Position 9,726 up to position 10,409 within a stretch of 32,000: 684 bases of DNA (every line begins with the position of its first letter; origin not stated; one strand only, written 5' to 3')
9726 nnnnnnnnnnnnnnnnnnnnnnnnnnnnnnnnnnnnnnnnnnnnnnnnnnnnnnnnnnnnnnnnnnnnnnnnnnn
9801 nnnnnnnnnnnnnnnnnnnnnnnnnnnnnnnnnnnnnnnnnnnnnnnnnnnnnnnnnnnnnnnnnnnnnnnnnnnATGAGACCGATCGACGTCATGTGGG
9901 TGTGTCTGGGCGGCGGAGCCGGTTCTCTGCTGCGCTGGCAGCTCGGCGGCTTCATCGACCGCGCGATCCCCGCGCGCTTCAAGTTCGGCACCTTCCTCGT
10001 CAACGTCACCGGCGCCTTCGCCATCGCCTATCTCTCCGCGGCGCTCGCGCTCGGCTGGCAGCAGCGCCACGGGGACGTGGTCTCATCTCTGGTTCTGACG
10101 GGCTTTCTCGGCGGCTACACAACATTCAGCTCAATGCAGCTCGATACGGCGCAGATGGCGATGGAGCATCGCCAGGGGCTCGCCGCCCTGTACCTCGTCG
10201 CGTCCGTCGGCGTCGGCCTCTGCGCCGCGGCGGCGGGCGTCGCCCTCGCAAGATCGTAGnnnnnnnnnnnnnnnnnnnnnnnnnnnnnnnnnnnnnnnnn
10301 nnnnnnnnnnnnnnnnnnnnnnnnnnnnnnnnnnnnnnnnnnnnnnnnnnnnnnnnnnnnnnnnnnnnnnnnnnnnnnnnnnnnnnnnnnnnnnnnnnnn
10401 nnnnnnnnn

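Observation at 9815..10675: A pair of fluoride-channel (CrcB/Fluc) genes is inserted inside the urease operon between ureC and ureE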

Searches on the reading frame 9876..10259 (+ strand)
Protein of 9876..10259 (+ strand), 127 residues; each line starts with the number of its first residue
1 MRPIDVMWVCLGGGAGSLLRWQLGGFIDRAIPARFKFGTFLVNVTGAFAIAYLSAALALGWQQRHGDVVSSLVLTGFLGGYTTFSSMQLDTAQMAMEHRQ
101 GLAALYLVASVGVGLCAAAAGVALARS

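Call 5: search_protein_families(library=pfam, proteins=[window:9876-10259:+])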
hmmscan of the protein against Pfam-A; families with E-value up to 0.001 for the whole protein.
window:9876-10259:+ (127 aa): 1 family
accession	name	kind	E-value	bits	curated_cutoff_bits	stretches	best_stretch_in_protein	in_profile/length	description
PF02537.21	CRCB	-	4.7e-23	81.9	32.9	1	7-122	1-103/103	CrcB-like protein, Camphor Resistance (CrcB)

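Call 10: find_encoding_contigs(protein=window:9876-10259:+, flank=10000, max_places=10)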
Protein window:9876-10259:+ (127 aa): 19 contigs read that carry it; 10 places shown.
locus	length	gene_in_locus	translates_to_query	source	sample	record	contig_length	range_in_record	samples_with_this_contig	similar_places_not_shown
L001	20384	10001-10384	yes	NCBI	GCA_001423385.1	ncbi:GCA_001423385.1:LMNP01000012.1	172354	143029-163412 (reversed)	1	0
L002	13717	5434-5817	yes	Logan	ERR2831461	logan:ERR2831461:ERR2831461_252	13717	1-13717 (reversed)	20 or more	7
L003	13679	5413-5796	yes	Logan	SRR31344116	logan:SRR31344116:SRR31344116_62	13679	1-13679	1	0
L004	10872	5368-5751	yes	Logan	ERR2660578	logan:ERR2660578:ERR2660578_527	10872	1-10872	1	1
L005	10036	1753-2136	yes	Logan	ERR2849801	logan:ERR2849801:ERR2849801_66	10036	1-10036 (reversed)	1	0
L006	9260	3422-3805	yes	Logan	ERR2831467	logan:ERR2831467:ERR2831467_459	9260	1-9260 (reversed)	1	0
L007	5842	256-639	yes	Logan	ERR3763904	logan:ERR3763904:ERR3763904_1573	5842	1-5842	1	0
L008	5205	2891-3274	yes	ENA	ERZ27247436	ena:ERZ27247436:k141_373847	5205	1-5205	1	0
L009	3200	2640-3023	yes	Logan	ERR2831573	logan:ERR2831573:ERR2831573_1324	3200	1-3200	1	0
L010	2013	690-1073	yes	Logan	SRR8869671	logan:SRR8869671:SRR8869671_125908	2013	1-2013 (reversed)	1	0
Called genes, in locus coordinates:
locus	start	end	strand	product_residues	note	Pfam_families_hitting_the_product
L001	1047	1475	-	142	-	PF03979:Sigma70_r1_1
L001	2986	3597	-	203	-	PF06081:ArAE_1 (faint), PF13515:FUSC_2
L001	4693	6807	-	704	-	PF07715:Plug, PF00593:TonB_dep_Rec_b-barrel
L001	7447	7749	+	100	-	PF00547:Urease_gamma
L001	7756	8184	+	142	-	PF00699:Urease_beta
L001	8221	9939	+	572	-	PF00449:Urease_alpha, PF01979:Amidohydro_1, PF07969:Amidohydro_3 (weak)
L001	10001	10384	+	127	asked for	PF02537:CRCB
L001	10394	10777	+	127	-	PF02537:CRCB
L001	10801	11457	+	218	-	PF02814:UreE_N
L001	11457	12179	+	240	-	PF01730:UreF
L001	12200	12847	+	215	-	PF02492:cobW, PF03308:MeaB (faint)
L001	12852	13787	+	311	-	PF01774:UreD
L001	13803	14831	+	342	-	PF03253:UT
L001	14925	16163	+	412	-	PF00909:Ammonium_transp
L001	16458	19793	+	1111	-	PF17757:UvrB_inter, PF02559:CarD_TRCF_RID, PF00270:DEAD, PF00271:Helicase_C, PF03461:TRCF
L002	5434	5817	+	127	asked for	PF02537:CRCB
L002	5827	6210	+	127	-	PF02537:CRCB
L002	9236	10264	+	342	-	PF03253:UT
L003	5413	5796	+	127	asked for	PF02537:CRCB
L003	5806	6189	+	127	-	PF02537:CRCB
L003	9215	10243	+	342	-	PF03253:UT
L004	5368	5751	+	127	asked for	PF02537:CRCB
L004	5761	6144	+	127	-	PF02537:CRCB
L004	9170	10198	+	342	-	PF03253:UT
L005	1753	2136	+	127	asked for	PF02537:CRCB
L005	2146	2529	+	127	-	PF02537:CRCB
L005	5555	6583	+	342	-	PF03253:UT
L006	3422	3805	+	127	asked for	PF02537:CRCB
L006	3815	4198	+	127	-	PF02537:CRCB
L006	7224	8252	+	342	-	PF03253:UT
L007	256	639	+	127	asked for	PF02537:CRCB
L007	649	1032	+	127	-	PF02537:CRCB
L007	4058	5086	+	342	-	PF03253:UT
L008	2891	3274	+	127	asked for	PF02537:CRCB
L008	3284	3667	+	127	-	PF02537:CRCB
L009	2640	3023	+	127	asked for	PF02537:CRCB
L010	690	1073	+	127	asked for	PF02537:CRCB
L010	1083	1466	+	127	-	PF02537:CRCB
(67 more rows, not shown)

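Call 17: find_homologous_proteins(query=window:9876-10259:+, max_evalue=0.00001)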
Query window:9876-10259:+ (127 aa): 1921 proteins with E <= 0.00001 among 4711 candidates; the best 120 are listed.
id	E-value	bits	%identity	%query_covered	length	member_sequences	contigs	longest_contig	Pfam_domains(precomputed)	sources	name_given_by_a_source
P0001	1.5e-67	243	90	91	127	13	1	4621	PF02537.22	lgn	-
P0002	6.3e-67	241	91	91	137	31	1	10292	PF02537.22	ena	-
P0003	7.7e-55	202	75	87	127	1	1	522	PF02537.22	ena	-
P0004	1.0e-54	202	73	87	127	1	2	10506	PF02537.22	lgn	-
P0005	3.6e-54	200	73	89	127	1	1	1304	PF02537.22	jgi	-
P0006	2.5e-51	191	73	81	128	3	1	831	PF02537.22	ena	-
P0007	4.8e-50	187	70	91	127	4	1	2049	PF02537.22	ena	-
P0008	8.7e-50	186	71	91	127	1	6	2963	PF02537.22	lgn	-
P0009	9.9e-50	186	70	91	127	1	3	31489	PF02537.22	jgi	jgi:CrcB protein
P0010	2.8e-49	184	72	87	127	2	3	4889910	PF02537.22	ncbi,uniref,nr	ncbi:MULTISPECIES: fluoride efflux transporter FluC [unclassified Xanthobacter]|uniref:fluoride effl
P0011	3.2e-49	184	72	87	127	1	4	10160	PF02537.22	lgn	-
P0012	3.3e-49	184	66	87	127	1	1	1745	PF02537.22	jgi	jgi:fluoride exporter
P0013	9.8e-49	183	69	100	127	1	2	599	PF02537.22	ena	-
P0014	1.2e-48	182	71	88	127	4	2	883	PF02537.22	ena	-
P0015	1.3e-48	182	69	87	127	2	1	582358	PF02537.22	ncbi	ncbi:fluoride efflux transporter FluC [Pseudoroseomonas wenyumeiae]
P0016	1.3e-48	182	69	87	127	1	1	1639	PF02537.22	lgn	-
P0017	6.7e-48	180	68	87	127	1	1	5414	PF02537.22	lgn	-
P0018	1.0e-47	179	67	88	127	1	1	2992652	PF02537.22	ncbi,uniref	ncbi:fluoride efflux transporter FluC [Ancylobacter terrae]|uniref:fluoride efflux transporter FluC 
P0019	1.3e-47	179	65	87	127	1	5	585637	PF02537.22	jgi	jgi:CrcB protein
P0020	1.7e-47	179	67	87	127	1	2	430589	PF02537.22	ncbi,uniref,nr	ncbi:fluoride efflux transporter FluC [Roseomonas marmotae]|uniref:Fluoride-specific ion channel Flu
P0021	1.7e-47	179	68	87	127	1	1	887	PF02537.22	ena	-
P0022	1.9e-47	178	67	87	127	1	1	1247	PF02537.22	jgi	jgi:CrcB protein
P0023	1.9e-47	178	65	87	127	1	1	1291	PF02537.22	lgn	-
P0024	2.0e-47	178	67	87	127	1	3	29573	PF02537.22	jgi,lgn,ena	-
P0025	2.1e-47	178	66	87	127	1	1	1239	PF02537.22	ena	-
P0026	3.4e-47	178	66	87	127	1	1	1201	PF02537.22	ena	-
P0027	3.9e-47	177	64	87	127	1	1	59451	PF02537.22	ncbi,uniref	ncbi:fluoride efflux transporter FluC [Xanthobacter pseudotagetidis]|uniref:fluoride efflux transpor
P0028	4.9e-47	177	65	87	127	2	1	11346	PF02537.22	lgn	-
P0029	6.2e-47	177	67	87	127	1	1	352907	PF02537.22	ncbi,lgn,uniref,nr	ncbi:CrcB protein [Angulomicrobium tetraedrale]|uniref:Fluoride-specific ion channel FluC n=1 Tax=An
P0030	6.8e-47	177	66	87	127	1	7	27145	PF02537.22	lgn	-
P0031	8.2e-47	176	66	87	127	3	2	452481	PF02537.22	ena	-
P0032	1.0e-46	176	66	87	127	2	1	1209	PF02537.22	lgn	-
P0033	1.3e-46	176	67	99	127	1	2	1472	PF02537.22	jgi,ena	-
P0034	1.4e-46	176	67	87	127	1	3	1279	PF02537.22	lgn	-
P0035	1.6e-46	175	66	87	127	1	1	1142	PF02537.22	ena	-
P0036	1.8e-46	175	65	87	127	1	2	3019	PF02537.22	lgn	-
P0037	2.4e-46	175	65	87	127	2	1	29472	PF02537.22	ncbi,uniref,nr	ncbi:CrcB protein [Ancylobacter sp. 3268]|uniref:fluoride efflux transporter FluC n=1 Tax=Ancylobact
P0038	2.4e-46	175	65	87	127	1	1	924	PF02537.22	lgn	-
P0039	3.0e-46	175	65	91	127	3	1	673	PF02537.22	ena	-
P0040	3.4e-46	174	67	86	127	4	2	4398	PF02537.22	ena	-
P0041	3.9e-46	174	66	98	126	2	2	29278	PF02537.22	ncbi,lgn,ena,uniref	ncbi:fluoride efflux transporter FluC [Orrella sp. 11846]|uniref:fluoride efflux transporter FluC n=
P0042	4.4e-46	174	63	87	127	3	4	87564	PF02537.22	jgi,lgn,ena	jgi:CrcB protein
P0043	8.0e-46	173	66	87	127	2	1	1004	PF02537.22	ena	-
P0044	1.6e-45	172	65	84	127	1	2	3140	PF02537.22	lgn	-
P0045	2.4e-45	172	65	87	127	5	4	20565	PF02537.22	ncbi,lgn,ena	-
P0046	2.9e-45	171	65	87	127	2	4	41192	PF02537.22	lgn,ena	-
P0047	6.9e-45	170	66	98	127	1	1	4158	PF02537.22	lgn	-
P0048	7.2e-45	170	66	98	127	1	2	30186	PF02537.22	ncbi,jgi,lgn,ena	ncbi:MAG: fluoride efflux transporter CrcB [Pigmentiphaga sp.]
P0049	7.6e-45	170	65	88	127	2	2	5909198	PF02537.22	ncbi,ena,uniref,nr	ncbi:fluoride efflux transporter FluC [Antarcticirhabdus aurantiaca]|uniref:CrcB family protein n=1 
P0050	8.8e-45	170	63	87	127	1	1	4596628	PF02537.22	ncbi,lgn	ncbi:fluoride efflux transporter FluC [Xanthobacter sediminis]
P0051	1.1e-44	170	65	87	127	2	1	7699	PF02537.22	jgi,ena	-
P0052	1.9e-44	169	65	88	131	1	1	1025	PF02537.22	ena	-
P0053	1.1e-43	166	67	99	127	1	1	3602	PF02537.22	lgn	-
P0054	1.3e-43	166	60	87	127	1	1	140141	PF02537.22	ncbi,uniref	ncbi:CrcB family protein [Amorphus sp. 3PC139-8]|uniref:fluoride efflux transporter FluC n=1 Tax=Amo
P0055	1.6e-43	166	65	90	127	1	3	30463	PF02537.22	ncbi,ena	-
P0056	2.0e-43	165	64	99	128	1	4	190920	PF02537.22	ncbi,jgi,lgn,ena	-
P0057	2.0e-43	165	59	87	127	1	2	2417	PF02537.22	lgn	-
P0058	2.9e-43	165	65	100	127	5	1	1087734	PF02537.22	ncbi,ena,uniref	ncbi:fluoride efflux transporter FluC [Ancylobacter sp.]|uniref:fluoride efflux transporter FluC n=1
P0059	3.5e-43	165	64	87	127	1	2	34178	PF02537.22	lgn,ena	-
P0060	4.9e-43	164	66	87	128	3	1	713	PF02537.22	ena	-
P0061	1.0e-42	163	63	88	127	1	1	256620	PF02537.22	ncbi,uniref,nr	ncbi:CrcB family protein [Acuticoccus sp. M5D2P5]|uniref:fluoride efflux transporter FluC n=1 Tax=Ac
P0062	1.1e-42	163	63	100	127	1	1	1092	PF02537.22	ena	-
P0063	1.4e-42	163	63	87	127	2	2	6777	PF02537.22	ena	-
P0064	1.7e-42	162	61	87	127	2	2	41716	PF02537.22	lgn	-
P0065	1.8e-42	162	62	83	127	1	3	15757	PF02537.22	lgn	-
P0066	2.7e-42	162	63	98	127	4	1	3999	PF02537.22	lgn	-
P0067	3.7e-42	161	65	87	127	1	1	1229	PF02537.22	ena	-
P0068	4.0e-42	161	64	87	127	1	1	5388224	PF02537.22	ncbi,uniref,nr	ncbi:CrcB family protein [Aquabacter sp. L1I39]|uniref:fluoride efflux transporter FluC n=1 Tax=Aqua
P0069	4.1e-42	161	64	87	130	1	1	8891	PF02537.22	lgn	-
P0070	4.3e-42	161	62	98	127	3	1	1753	PF02537.22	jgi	-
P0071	4.4e-42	161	64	98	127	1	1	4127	PF02537.22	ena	-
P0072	7.2e-42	160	62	87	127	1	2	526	PF02537.22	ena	-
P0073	7.4e-42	160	65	85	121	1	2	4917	PF02537.22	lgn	-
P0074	9.9e-42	160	62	87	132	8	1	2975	PF02537.22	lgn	-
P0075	1.3e-41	160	61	87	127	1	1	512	PF02537.22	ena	-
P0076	1.4e-41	160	62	100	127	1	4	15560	PF02537.22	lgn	-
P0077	3.1e-41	158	61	88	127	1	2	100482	PF02537.22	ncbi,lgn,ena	-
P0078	3.2e-41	158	62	83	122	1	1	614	PF02537.22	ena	-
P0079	3.8e-41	158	64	100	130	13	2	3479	PF02537.22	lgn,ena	-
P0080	4.8e-41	158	64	100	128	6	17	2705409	PF02537.22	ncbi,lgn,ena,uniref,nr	ncbi:fluoride efflux transporter FluC [Azospirillum ramasamyi]|uniref:Fluoride-specific ion channel 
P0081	1.0e-40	157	63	99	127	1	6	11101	PF02537.22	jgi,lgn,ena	-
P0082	3.0e-40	155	60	87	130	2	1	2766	PF02537.22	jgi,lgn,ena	-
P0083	4.7e-40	155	56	87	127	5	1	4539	PF02537.22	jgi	jgi:CrcB protein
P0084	4.9e-40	155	62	100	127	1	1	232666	PF02537.22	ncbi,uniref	ncbi:fluoride efflux transporter FluC [Ancylobacter sp. G4_0304]|uniref:fluoride efflux transporter 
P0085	7.0e-40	154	60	87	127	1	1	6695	PF02537.22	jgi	jgi:CrcB protein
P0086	9.8e-40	154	61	100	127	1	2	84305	PF02537.22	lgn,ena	-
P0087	2.1e-39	153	59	89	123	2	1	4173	PF02537.22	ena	-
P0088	2.5e-39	152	62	100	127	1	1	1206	PF02537.22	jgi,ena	-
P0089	4.2e-39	152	58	87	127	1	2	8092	PF02537.22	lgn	-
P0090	4.6e-39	151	60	73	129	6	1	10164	PF02537.22,PF07690.22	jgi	jgi:CrcB protein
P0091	5.1e-39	151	60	100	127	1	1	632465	PF02537.22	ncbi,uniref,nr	ncbi:CrcB family protein [Ancylobacter sp. A5.8]|uniref:fluoride efflux transporter FluC n=1 Tax=Anc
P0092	2.3e-38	149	59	73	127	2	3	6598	PF02537.22,PF07690.22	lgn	-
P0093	5.1e-38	148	58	83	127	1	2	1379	PF02537.22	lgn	-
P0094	1.0e-37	147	59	73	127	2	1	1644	PF02537.22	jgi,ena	-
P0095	1.8e-37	146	57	87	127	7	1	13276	PF02537.22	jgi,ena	-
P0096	6.3e-37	144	56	87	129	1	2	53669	PF02537.22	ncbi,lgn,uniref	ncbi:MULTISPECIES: fluoride efflux transporter CrcB [Paenochrobactrum]|uniref:fluoride efflux transp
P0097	8.5e-36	141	57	87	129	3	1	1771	PF02537.22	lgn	-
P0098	1.0e-35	141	59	87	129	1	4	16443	PF02537.22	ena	-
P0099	2.0e-35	140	57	99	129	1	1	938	PF02537.22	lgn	-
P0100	2.0e-35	140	54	87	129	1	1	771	PF02537.22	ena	-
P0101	3.6e-35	139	59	87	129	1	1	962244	PF02537.22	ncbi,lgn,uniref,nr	ncbi:fluoride efflux transporter FluC [Kaistia adipata]|uniref:fluoride efflux transporter FluC n=1 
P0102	3.7e-35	139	56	99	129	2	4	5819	PF02537.22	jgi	jgi:CrcB protein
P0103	3.7e-35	139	55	89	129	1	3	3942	PF02537.22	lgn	-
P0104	4.1e-35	139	60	82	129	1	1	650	PF02537.22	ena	-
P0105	5.2e-35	138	60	100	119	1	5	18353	PF02537.22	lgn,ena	-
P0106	6.2e-35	138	54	87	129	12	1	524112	PF02537.22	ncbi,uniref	ncbi:fluoride efflux transporter CrcB [Ochrobactrum sp. MYb379]|uniref:fluoride efflux transporter C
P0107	6.5e-35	138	58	98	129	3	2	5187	PF02537.22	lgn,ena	-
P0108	1.0e-34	137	55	89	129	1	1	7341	PF02537.22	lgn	-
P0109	1.1e-34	137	59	99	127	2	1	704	PF02537.22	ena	-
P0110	1.3e-34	137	58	98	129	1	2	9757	PF02537.22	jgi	jgi:CrcB protein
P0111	1.5e-34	137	54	100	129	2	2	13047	PF02537.22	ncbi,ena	-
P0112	1.6e-34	137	52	89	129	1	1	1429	PF02537.22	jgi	jgi:fluoride exporter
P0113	1.7e-34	137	55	83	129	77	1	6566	PF02537.22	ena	-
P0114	2.0e-34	136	61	94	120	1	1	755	PF02537.22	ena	-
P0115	2.3e-34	136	56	99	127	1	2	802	PF02537.22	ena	-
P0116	2.4e-34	136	55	100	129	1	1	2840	PF02537.22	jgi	jgi:fluoride exporter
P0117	3.1e-34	136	55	89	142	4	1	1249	PF02537.22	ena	-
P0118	3.1e-34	136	54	90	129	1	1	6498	PF02537.22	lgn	-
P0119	4.6e-34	135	59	82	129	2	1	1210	PF02537.22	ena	-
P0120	5.9e-34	135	89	56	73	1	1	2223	PF02537.22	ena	-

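Call 20: find_related_loci(query=A1, collection=genome_contigs, flank=8000)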
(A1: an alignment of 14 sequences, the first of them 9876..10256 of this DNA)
Query A1 (127 aa) in genome_contigs; peptide patterns used: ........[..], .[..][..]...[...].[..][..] (x = any residue, [..] = any of these).
600 stretches matched a pattern (row limit reached: there are more); 560 encode a relative of the query (tblastn E <= 1e-3); the best 80 are kept; 80 distinct loci.
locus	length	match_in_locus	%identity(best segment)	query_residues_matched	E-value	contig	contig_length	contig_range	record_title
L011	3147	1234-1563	89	1-110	2e-63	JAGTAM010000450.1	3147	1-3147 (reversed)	MAG: Proteobacteria bacterium isolate OH_CBrB_238 k127_3552144, whole genome shotgun sequence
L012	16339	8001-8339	94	1-113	1e-68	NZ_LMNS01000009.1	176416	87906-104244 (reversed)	Methylobacterium sp. Leaf123 contig_17, whole genome shotgun sequence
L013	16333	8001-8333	66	1-111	8e-38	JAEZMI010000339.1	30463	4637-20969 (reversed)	MAG: Proteobacteria bacterium isolate OH_CFB_109 k127_992203, whole genome shotgun sequence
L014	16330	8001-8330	65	1-110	2e-35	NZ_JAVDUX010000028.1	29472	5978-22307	Ancylobacter sp. 3268 Ga0454452_28, whole genome shotgun sequence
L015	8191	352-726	54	1-125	3e-34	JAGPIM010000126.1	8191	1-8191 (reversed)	MAG: Laribacter sp. isolate Gw_SlPrim_bin_246 Gw_SlPrim_14075_length_8191_cov_7.349330, whole genome shotgun sequence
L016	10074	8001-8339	60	1-113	8e-34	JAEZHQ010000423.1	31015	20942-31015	MAG: Proteobacteria bacterium isolate OH_CDB_146 k127_1017712, whole genome shotgun sequence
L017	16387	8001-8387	50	1-127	6e-33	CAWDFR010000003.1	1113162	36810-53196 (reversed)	MAG: uncultured Gammaproteobacteria bacterium isolate MFD06092.bin.2.73 genome assembly, contig: contig_10644, whole gen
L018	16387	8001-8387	51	1-127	2e-29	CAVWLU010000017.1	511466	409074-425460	MAG: uncultured Gammaproteobacteria bacterium isolate MFD04434.bin.1.31 genome assembly, contig: contig_6341, whole geno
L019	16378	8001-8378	46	1-126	2e-28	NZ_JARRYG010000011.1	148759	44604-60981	Providencia huashanensis strain CRE-3FA-0001 NODE_11_length_148759_cov_66.021818, whole genome shotgun sequence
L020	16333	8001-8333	54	1-111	6e-28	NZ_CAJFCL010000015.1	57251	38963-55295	Pseudomonas paraversuta strain V4/DAB/S4/2a, whole genome shotgun sequence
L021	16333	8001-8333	55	1-111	1e-27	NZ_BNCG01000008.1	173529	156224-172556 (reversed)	Camelimonas fluminis strain KCTC 42282 sequence008, whole genome shotgun sequence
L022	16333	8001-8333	53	1-111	3e-26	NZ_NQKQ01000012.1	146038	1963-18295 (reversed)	Pseudomonas fragi strain F1801 Pseudomonas_fragi_F1801_Contig12, whole genome shotgun sequence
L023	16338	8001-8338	55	1-113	4e-26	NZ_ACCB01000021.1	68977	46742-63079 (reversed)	Yersinia aldovae ATCC 35236 contig00247, whole genome shotgun sequence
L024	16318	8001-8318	56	1-106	1e-23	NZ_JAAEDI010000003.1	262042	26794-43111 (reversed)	Neoroseomonas terrae strain LMG 31159 contig00003, whole genome shotgun sequence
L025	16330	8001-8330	46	1-110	6e-23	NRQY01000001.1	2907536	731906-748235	Morganella morganii strain MMsCG Scaffolds1, whole genome shotgun sequence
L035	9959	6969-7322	35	4-124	2e-16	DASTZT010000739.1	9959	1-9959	MAG TPA_asm: Ktedonobacteraceae bacterium isolate SMAG_U2476 k141_512397, whole genome shotgun sequence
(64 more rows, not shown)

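Call 26: search_protein_families(library=pfam, proteins=[L019:4719-5894:+, L019:5996-7231:+, L019:7251-7850:+, L020:8870-10045:-, L020:10137-11195:-, L021:8912-10147:-, L023:8916-10217:-, L023:10850-11932:-])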
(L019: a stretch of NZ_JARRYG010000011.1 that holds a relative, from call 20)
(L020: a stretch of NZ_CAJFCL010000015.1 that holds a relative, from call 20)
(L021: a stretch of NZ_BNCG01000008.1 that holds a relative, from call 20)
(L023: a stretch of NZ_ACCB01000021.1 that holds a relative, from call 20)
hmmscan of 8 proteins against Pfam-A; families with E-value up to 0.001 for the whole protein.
L019:4719-5894:+ (391 aa): 2 families
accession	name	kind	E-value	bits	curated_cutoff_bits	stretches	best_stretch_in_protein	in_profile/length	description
PF07885.22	Ion_trans_2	-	1.3e-13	51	22.5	1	149-224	2-77/79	Ion channel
PF02254.24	TrkA_N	-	3.9e-10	40.5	23.8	1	243-356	1-115/116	TrkA-N domain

L019:5996-7231:+ (411 aa): 2 families
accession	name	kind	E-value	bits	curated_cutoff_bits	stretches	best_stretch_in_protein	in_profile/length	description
PF03600.22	CitMHS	-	8.2e-46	157.1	31.9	1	24-342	8-320/336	Citrate transporter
PF02040.21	ArsB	-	5.3e-07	29.8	22.2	1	4-411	2-422/423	Arsenical pump membrane protein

L019:7251-7850:+ (199 aa): 2 families
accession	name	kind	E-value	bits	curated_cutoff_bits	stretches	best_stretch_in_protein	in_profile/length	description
PF00005.33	ABC_tran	-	3.6e-18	66.9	25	1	19-150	3-137/137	ABC transporter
PF02463.25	SMC_N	-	0.00049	20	40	1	109-190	135-207/220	RecF/RecN/SMC N terminal domain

L020:8870-10045:- (391 aa): 3 families
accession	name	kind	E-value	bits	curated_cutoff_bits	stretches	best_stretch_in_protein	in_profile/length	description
PF02254.24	TrkA_N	-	4.7e-16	59.6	23.8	1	243-355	1-114/116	TrkA-N domain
PF07885.22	Ion_trans_2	-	1.7e-15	57.1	22.5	1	142-218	6-74/79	Ion channel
PF00520.37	Ion_trans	-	5.5e-05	22.9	25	1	52-218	33-230/241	Ion transport protein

L020:10137-11195:- (352 aa): 1 family
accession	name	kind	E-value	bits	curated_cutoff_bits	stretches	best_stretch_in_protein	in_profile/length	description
PF03824.22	NicO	-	3.2e-106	355.3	27.7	1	49-337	2-285/287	High-affinity nickel-transport protein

L021:8912-10147:- (411 aa): 2 families
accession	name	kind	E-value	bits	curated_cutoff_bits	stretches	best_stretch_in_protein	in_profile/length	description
PF03600.22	CitMHS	-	8.9e-47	160.3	31.9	1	12-354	1-336/336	Citrate transporter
PF02040.21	ArsB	-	5.3e-07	29.8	22.2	1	55-405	52-417/423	Arsenical pump membrane protein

L023:8916-10217:- (433 aa): 3 families
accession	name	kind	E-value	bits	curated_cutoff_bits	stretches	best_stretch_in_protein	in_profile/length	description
PF02254.24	TrkA_N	-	6.5e-14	52.7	23.8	1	285-398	1-115/116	TrkA-N domain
PF07885.22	Ion_trans_2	-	6.2e-13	48.9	22.5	1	183-260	5-74/79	Ion channel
PF00520.37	Ion_trans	-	1.7e-06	27.9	25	1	181-260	137-230/241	Ion transport protein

L023:10850-11932:- (360 aa): 1 family
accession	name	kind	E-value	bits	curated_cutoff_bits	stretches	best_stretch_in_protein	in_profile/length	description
PF03824.22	NicO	-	1.9e-102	342.9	27.7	1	57-345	2-285/287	High-affinity nickel-transport protein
